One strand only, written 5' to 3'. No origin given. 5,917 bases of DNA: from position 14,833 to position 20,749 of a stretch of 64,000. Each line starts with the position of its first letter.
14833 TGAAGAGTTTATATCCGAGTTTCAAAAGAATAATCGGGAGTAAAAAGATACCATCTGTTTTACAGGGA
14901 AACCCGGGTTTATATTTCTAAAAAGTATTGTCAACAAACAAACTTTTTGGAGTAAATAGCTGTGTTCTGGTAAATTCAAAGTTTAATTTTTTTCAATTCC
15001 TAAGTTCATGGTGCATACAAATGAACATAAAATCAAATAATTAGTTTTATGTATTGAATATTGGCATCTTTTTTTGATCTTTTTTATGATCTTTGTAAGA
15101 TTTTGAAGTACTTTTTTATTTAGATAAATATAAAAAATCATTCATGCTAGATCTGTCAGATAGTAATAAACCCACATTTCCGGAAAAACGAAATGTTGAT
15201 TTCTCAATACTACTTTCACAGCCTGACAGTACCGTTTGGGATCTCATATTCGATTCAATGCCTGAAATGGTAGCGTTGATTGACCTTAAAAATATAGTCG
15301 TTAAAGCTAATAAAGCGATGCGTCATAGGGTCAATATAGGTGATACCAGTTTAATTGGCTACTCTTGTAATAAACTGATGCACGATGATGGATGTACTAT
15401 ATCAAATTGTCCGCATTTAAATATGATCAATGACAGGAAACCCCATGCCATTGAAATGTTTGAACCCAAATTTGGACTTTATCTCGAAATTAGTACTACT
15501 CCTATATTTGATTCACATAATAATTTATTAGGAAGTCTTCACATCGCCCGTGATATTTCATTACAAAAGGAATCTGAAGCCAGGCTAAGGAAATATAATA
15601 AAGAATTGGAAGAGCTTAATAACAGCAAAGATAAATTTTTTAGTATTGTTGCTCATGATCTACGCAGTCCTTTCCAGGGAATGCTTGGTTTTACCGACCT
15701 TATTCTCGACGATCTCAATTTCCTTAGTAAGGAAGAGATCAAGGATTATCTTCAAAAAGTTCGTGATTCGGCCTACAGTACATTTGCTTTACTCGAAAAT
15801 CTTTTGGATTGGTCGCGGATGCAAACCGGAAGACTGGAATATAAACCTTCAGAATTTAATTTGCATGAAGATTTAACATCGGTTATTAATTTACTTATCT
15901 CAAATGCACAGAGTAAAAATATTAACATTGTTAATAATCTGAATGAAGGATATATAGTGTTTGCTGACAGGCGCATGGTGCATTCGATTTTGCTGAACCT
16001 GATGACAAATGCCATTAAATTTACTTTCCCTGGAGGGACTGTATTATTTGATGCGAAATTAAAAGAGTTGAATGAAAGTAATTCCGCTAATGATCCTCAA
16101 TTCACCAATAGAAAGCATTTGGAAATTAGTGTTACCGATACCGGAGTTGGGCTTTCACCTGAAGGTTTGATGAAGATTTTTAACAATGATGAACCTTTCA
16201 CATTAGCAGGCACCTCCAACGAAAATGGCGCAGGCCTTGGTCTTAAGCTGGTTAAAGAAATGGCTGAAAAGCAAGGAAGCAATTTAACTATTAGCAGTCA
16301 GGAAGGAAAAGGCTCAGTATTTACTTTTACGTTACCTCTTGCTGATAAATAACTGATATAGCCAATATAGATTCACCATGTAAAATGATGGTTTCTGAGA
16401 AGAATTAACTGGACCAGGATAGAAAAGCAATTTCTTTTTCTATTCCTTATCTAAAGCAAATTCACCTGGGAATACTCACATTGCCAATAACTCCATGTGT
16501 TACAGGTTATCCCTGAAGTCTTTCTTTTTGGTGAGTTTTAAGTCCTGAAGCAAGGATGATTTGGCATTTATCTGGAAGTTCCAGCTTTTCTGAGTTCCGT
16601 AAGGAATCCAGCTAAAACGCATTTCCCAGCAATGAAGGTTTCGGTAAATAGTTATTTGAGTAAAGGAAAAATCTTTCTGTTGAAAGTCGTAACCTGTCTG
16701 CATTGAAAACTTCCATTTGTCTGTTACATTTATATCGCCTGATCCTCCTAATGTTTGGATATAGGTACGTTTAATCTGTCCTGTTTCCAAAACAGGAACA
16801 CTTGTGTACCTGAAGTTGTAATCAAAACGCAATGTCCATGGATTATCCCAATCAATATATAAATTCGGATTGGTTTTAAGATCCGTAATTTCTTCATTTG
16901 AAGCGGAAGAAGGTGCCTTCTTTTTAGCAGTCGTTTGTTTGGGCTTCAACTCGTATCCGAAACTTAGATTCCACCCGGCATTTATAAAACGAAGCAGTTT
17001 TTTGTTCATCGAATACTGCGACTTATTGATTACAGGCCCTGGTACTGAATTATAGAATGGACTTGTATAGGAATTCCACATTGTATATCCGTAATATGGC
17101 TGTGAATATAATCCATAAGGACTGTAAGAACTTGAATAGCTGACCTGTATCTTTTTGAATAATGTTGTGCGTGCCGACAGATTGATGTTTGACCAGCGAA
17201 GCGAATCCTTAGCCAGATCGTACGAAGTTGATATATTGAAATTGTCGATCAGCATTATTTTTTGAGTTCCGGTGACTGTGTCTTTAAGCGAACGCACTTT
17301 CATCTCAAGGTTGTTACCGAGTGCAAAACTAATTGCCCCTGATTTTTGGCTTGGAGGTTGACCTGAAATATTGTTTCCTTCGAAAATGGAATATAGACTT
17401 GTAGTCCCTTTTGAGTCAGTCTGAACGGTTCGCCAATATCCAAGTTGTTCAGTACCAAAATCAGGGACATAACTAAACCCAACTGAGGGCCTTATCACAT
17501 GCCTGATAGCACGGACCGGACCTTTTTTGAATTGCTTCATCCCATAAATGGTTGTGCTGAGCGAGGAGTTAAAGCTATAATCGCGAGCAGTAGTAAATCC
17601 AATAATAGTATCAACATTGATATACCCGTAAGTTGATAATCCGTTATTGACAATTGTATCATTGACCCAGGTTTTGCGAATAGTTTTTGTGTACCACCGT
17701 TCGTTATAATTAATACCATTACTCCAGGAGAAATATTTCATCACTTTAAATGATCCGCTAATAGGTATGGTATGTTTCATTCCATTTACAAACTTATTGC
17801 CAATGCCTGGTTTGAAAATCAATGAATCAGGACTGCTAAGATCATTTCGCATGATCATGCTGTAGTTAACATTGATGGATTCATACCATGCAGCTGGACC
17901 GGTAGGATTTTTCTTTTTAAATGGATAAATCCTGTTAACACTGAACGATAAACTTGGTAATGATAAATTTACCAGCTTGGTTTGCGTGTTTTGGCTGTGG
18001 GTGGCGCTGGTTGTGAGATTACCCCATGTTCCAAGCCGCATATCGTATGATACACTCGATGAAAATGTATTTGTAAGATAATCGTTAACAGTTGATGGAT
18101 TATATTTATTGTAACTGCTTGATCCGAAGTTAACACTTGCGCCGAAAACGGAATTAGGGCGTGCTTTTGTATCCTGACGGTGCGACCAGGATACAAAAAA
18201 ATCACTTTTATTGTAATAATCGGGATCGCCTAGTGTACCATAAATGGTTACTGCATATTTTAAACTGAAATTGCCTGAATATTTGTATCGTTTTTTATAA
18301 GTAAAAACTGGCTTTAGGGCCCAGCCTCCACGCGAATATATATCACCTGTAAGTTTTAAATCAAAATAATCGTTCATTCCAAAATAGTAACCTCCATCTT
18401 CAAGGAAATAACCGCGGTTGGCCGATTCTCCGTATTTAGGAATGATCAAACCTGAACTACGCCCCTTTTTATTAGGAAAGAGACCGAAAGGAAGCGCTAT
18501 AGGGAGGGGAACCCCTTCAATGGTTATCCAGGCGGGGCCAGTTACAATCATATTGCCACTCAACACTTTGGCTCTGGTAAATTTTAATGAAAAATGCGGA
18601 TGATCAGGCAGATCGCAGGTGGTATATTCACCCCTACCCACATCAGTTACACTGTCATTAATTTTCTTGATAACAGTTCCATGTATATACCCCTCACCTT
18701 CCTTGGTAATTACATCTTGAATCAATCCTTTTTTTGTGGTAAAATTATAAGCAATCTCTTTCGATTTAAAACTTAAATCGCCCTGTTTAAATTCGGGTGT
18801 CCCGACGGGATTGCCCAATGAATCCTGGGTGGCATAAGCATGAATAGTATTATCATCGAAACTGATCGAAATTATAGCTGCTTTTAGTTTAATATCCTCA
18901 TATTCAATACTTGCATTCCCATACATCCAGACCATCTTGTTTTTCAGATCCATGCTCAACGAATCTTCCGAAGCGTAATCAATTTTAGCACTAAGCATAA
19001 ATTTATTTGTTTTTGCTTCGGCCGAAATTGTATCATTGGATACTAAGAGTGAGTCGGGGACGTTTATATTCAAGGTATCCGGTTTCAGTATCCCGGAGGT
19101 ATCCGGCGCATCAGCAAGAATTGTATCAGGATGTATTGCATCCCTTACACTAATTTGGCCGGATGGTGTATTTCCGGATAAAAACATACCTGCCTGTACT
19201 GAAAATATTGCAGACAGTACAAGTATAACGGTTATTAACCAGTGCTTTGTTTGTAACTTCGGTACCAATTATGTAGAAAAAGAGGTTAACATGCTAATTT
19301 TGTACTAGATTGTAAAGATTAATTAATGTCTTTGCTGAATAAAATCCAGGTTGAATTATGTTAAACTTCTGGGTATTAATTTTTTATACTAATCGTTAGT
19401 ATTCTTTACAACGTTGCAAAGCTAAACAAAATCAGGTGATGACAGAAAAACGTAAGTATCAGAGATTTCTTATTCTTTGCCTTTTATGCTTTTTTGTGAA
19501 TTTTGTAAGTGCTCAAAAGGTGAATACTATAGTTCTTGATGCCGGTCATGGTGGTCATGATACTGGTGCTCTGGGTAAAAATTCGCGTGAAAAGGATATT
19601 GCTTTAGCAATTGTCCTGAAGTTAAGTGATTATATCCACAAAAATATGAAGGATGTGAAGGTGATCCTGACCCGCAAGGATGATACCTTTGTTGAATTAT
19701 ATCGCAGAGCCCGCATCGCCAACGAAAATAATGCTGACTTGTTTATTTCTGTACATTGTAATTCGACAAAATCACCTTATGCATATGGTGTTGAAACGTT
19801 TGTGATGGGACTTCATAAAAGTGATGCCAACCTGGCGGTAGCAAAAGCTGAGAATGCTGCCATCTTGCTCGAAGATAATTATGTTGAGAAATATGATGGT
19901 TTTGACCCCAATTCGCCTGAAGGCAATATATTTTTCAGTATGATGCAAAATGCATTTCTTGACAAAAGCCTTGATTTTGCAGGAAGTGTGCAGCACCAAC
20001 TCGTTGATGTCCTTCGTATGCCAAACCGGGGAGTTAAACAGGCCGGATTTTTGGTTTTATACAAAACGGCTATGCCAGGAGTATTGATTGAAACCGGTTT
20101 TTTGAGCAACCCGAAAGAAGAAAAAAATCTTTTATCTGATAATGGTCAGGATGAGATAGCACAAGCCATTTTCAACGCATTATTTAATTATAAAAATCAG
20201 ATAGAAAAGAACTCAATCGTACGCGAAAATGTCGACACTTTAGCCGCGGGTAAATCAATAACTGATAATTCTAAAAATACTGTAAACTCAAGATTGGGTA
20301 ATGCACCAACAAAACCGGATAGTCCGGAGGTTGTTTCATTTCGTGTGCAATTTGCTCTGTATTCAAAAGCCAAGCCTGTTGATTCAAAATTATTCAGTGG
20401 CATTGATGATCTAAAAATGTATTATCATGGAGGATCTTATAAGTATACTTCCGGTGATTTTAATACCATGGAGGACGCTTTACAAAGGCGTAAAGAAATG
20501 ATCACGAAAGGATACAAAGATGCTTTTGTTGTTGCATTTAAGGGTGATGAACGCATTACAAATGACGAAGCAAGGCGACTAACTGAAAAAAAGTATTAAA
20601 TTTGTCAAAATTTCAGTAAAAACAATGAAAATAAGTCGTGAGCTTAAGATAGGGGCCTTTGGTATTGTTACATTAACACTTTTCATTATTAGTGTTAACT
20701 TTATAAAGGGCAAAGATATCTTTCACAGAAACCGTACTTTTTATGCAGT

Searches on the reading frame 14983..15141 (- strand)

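Call 7: search_protein_families(library=pfam, proteins=[window:14983-15141:-], max_evalue=1)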
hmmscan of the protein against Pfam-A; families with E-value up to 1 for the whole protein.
window:14983-15141:- (52 aa): 2 families
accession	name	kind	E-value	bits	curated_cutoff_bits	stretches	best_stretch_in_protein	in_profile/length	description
PF10035.14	DUF2179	-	0.13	12.6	22.8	1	2-34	19-51/55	Uncharacterized protein conserved in bacteria (DUF2179)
PF02326.20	YMF19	-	0.31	12.4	22.6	1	1-30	20-49/84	Plant ATP synthase F0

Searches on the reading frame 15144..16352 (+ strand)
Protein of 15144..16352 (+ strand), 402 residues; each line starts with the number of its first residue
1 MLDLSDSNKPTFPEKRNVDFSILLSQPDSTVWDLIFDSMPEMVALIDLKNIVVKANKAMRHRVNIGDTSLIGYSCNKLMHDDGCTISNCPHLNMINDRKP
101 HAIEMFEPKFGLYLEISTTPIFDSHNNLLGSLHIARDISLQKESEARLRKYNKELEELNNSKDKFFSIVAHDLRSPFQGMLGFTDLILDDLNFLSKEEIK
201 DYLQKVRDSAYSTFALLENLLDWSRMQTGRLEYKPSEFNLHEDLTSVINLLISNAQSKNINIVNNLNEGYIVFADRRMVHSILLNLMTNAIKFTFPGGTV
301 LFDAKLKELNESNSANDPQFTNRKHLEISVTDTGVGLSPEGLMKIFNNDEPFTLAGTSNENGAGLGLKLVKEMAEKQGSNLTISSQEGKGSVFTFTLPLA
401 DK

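Call 4: search_protein_families(library=pfam, proteins=[window:15144-16352:+], max_evalue=0.001)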
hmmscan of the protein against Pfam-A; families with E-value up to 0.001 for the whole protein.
window:15144-16352:+ (402 aa): 4 families
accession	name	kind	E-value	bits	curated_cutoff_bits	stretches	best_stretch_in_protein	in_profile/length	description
PF02518.31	HATPase_c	-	1.1e-20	74.6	26.4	1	275-400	2-110/111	Histidine kinase-, DNA gyrase B-, and HSP90-like ATPase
PF00512.31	HisKA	-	4.9e-12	46.2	26.9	1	162-229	2-66/66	His Kinase A (phospho-acceptor) domain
PF08448.16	PAS_4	-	4.4e-05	24.1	23.1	1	36-141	1-108/110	PAS fold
PF00989.32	PAS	-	0.00057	20.3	22.6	0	33-138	4-113/113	PAS fold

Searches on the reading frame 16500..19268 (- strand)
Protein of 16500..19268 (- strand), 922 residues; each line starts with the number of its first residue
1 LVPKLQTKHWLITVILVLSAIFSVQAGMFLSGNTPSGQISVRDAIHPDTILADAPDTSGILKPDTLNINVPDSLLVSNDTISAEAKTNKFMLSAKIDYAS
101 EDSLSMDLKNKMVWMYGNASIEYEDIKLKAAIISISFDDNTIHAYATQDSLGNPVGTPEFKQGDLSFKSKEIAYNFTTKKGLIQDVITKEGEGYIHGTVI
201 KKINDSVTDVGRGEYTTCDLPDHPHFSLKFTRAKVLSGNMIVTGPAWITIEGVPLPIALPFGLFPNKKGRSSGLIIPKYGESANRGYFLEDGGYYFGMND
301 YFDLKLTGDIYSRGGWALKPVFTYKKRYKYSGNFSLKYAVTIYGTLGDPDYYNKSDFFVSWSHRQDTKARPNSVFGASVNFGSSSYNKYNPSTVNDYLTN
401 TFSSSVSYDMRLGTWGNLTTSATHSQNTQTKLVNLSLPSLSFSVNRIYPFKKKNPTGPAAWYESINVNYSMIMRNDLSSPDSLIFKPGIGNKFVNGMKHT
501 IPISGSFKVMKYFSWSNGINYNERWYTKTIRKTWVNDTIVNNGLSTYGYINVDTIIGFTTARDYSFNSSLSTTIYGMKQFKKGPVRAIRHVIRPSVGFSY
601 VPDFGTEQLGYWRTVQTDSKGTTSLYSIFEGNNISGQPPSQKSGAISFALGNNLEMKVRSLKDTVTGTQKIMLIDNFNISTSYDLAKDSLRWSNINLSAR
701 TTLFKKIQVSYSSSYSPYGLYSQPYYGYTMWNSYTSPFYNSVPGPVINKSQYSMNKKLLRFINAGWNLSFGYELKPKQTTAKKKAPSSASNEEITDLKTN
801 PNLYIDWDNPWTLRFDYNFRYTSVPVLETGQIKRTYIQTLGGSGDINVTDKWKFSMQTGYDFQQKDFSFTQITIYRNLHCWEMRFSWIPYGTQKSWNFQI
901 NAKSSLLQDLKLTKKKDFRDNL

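Call 4: search_protein_families(library=pfam, proteins=[window:16500-19268:-], max_evalue=0.001)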
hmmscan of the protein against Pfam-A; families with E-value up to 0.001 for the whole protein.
window:16500-19268:- (922 aa): 1 family
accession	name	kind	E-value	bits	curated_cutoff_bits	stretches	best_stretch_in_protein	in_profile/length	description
PF19838.5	LptD_2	-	3.9e-172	573.5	22.5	1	241-718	1-464/464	LptD protein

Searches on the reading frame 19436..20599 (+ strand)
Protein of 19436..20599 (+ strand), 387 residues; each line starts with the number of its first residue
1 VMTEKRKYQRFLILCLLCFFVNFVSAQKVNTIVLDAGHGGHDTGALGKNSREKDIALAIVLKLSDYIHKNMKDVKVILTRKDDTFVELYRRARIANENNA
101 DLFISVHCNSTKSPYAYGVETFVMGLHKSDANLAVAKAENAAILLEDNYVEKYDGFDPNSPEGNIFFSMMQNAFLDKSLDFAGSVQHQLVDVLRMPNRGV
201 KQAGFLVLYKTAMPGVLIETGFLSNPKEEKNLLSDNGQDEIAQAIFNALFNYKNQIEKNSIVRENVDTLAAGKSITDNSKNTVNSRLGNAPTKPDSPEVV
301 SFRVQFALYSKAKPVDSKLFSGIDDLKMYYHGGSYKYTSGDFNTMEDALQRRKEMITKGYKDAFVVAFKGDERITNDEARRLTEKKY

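Call 4: search_protein_families(library=pfam, proteins=[window:19436-20599:+], max_evalue=0.001)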
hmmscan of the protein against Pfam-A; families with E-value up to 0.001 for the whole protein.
window:19436-20599:+ (387 aa): 1 family
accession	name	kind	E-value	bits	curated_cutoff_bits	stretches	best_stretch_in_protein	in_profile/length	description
PF01520.23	Amidase_3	-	9.1e-54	182.5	27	1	32-249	1-172/174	N-acetylmuramoyl-L-alanine amidase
